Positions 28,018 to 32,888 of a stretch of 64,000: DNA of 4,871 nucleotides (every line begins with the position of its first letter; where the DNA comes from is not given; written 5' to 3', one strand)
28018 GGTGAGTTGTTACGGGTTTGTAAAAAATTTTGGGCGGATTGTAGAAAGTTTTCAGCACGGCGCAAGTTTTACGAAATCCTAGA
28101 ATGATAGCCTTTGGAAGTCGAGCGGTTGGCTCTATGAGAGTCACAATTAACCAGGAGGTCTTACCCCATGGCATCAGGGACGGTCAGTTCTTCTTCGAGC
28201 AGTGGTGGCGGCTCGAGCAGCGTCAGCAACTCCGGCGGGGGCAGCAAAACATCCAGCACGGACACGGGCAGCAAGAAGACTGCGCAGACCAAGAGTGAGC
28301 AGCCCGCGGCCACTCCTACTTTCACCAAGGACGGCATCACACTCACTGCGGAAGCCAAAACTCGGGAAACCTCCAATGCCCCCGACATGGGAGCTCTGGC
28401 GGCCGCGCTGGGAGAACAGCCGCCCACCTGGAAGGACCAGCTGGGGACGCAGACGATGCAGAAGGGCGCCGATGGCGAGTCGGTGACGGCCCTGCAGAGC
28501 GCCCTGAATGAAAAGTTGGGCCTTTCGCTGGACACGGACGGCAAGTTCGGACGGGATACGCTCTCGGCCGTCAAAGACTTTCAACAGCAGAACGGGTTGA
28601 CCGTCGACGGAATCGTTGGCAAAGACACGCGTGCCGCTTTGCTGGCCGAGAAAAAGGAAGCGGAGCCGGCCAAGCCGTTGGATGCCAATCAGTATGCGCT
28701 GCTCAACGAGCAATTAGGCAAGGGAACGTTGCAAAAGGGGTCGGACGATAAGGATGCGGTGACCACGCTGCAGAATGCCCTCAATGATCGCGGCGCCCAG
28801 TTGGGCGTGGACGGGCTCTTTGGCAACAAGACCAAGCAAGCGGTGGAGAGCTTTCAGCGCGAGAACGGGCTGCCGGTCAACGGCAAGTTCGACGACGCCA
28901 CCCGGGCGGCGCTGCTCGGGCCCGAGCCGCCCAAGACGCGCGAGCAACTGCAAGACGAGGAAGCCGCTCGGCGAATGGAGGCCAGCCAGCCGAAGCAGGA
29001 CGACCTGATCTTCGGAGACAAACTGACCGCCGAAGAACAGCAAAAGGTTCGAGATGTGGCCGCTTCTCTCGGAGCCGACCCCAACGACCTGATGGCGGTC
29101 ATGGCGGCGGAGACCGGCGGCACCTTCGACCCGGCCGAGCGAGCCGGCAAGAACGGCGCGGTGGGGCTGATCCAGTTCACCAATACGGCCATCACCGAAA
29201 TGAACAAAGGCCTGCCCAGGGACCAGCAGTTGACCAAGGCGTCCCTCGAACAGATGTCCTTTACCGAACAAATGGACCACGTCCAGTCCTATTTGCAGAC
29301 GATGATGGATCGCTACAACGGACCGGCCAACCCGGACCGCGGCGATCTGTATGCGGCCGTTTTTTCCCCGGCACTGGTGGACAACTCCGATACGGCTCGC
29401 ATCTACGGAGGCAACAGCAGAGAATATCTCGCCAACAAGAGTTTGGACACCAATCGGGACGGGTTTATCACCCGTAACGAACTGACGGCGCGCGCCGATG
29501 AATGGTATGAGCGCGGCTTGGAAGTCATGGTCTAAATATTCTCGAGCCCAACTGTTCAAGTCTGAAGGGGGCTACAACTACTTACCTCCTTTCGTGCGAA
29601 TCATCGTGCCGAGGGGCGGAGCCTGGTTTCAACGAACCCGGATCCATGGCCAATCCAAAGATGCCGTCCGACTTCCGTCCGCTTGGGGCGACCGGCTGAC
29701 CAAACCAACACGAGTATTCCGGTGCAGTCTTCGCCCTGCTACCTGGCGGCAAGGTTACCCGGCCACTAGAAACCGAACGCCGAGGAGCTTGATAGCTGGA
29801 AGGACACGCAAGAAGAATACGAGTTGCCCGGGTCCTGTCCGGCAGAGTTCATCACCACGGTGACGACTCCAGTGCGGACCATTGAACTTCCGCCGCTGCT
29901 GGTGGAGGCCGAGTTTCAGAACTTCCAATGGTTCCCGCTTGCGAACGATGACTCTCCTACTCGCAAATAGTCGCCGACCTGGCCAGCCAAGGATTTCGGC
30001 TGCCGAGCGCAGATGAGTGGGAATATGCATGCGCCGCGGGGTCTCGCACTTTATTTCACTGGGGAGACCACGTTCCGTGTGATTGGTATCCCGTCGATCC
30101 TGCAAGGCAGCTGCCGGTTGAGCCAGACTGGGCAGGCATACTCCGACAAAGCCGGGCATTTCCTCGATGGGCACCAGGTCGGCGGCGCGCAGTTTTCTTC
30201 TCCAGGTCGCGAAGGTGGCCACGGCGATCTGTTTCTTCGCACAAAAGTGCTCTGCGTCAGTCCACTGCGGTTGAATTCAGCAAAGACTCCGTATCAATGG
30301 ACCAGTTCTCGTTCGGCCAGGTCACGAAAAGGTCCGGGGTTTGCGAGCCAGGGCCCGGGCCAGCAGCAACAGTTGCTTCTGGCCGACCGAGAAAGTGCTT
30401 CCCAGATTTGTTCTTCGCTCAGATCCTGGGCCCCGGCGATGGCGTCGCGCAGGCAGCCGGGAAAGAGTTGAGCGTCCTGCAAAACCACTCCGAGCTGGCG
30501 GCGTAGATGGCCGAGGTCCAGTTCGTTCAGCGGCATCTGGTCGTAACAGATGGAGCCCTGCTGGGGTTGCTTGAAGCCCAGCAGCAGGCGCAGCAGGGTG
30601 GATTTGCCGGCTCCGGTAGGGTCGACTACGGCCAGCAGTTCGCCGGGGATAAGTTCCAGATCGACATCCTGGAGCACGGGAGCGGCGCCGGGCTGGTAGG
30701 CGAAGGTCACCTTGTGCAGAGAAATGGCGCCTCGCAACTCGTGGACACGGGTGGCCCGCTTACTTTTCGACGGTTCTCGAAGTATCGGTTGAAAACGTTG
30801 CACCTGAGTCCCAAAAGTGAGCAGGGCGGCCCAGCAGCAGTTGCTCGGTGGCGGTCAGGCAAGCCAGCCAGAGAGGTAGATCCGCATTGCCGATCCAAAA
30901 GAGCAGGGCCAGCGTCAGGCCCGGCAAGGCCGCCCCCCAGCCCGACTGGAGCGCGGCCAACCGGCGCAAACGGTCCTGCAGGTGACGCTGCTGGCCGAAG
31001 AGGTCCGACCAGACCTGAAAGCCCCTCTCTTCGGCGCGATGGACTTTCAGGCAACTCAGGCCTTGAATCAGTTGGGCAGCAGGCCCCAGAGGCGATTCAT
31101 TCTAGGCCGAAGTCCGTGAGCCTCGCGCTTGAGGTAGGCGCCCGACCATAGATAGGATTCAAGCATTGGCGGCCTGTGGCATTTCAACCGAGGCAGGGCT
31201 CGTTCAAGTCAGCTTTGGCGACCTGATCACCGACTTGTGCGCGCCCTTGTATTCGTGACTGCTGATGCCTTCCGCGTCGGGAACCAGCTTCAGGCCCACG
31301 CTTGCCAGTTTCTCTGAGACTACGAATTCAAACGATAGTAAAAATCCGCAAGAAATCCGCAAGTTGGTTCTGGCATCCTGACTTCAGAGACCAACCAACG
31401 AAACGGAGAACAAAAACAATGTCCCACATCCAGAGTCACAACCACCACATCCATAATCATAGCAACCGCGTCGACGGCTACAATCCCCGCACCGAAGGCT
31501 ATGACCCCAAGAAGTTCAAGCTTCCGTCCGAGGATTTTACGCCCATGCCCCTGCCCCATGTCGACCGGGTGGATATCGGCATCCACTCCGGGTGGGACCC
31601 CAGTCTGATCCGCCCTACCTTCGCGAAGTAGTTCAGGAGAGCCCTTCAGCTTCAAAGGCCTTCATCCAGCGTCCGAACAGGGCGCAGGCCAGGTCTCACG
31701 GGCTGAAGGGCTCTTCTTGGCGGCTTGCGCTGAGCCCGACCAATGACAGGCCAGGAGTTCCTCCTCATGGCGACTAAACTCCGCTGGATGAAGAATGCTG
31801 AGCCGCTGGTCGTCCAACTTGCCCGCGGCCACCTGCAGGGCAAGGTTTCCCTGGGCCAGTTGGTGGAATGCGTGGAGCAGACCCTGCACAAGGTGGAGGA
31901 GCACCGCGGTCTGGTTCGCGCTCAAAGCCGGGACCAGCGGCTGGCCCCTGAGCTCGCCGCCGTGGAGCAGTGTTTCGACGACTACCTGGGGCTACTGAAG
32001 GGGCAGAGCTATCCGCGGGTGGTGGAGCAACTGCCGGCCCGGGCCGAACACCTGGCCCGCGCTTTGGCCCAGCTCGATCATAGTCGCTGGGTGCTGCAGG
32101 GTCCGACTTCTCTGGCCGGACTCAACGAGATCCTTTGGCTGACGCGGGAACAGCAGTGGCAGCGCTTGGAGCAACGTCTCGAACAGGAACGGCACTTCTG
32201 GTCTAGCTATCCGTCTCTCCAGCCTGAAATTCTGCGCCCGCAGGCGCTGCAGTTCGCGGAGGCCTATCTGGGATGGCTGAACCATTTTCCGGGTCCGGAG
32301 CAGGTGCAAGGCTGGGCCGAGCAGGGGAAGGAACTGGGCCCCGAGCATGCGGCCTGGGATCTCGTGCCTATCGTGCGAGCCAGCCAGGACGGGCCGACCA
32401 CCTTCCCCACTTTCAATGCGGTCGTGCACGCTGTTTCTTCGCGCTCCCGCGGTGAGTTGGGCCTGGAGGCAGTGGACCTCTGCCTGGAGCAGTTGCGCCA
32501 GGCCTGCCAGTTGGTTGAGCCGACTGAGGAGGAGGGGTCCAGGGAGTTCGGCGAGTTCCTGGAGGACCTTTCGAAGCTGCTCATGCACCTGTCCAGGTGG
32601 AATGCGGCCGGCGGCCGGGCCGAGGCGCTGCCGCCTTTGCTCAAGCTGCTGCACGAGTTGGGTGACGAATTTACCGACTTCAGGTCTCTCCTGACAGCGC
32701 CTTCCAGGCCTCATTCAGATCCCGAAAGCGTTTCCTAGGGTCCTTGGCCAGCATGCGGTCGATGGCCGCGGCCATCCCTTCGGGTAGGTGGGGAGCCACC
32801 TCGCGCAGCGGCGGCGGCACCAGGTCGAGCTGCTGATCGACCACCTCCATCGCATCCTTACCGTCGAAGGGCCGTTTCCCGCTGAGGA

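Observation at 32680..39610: Minor-pilin-like operon hard-wired to paired PEGA receptor Ser/Thr kinases and an FHA/SARP regulator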

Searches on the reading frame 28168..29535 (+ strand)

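Call 18: search_protein_families(library=pfam, proteins=[window:28168-29535:+], max_evalue=0.01)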
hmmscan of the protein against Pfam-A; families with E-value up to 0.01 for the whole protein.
window:28168-29535:+ (455 aa): 3 families
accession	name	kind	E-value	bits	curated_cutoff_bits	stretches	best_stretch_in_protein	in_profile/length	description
PF01471.23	PG_binding_1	-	6.1e-33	113.2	23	2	103-158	2-57/57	Putative peptidoglycan binding domain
PF09374.15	PG_binding_3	-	1.7e-12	47.8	24.6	1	197-230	2-33/76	Predicted Peptidoglycan domain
PF13202.12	EF-hand_5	-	0.0034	17.2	25.9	1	425-439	7-21/25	EF hand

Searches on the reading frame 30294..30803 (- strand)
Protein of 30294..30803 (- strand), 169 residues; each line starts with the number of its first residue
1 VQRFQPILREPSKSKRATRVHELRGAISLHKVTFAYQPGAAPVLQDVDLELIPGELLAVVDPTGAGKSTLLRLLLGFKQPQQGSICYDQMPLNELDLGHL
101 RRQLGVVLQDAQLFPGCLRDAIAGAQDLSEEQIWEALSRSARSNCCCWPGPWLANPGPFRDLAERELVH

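Call 18: search_protein_families(library=pfam, proteins=[window:30294-30803:-], max_evalue=0.01)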
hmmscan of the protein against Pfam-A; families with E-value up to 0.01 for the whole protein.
window:30294-30803:- (169 aa): 1 family
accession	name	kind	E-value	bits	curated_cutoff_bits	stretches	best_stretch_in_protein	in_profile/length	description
PF00005.33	ABC_tran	-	1.5e-16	61.7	25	1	44-139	1-91/137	ABC transporter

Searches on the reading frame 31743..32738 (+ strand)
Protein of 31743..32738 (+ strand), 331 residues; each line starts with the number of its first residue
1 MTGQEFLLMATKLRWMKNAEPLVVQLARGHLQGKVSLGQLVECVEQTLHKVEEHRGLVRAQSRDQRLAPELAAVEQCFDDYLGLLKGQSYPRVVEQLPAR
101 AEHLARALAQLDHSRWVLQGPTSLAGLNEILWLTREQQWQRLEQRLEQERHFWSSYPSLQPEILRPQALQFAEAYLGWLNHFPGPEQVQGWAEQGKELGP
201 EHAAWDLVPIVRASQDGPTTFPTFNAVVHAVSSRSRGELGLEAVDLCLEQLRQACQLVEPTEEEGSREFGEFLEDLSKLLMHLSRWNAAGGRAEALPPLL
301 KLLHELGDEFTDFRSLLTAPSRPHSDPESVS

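Call 18: search_protein_families(library=pfam, proteins=[window:31743-32738:+], max_evalue=0.01)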
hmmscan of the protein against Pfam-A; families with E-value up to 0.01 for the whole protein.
window:31743-32738:+ (331 aa): 0 families
